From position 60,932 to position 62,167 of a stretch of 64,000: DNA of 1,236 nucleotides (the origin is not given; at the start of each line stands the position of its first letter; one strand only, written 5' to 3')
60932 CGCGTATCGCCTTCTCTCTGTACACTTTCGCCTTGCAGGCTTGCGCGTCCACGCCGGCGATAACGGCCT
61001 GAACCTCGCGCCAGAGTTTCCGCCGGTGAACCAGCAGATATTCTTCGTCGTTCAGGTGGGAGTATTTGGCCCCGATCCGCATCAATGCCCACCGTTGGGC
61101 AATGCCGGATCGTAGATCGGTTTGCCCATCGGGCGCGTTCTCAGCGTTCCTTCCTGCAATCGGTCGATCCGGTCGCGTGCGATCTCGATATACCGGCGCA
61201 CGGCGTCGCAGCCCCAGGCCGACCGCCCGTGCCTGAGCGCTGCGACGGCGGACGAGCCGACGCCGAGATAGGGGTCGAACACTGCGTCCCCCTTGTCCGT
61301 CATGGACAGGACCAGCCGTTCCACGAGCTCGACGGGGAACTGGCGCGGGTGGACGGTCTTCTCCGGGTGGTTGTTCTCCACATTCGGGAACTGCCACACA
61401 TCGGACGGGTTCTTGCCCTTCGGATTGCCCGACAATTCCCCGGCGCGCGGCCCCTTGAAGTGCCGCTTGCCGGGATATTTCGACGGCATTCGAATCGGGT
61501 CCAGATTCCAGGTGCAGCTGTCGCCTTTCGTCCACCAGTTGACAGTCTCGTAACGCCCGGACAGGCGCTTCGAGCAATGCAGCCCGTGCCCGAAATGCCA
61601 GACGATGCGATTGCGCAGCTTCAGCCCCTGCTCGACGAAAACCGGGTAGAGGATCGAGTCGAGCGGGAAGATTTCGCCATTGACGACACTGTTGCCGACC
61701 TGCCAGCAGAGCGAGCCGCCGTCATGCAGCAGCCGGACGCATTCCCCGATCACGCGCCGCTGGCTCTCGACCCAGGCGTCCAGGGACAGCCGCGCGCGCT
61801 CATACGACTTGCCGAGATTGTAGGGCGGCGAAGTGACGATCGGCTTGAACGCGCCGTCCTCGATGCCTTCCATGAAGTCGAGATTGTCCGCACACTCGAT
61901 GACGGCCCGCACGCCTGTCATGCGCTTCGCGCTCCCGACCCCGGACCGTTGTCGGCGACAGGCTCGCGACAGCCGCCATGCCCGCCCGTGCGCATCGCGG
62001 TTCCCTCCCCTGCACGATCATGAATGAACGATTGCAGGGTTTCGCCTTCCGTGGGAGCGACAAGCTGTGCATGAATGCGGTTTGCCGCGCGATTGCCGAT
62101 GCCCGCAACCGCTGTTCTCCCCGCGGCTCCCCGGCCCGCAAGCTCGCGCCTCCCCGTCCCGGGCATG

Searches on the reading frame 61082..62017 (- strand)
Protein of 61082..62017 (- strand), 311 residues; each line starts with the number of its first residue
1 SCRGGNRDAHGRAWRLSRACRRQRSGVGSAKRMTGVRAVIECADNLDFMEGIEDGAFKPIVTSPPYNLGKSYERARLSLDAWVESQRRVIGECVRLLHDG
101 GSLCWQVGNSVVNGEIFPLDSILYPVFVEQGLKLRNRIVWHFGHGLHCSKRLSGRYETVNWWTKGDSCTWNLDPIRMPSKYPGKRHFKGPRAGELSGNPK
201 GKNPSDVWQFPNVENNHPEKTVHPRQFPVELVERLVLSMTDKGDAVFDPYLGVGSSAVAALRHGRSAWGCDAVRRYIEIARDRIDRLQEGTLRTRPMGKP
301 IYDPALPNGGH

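Call 82: search_protein_families(library=pfam, proteins=[window:61082-62017:-], max_evalue=0.001)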
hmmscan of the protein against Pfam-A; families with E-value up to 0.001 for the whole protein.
window:61082-62017:- (311 aa): 1 family
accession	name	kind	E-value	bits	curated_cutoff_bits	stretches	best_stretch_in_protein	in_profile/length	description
PF01555.25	N6_N4_Mtase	-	1.8e-43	149.5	26.7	1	60-281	4-220/221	DNA methylase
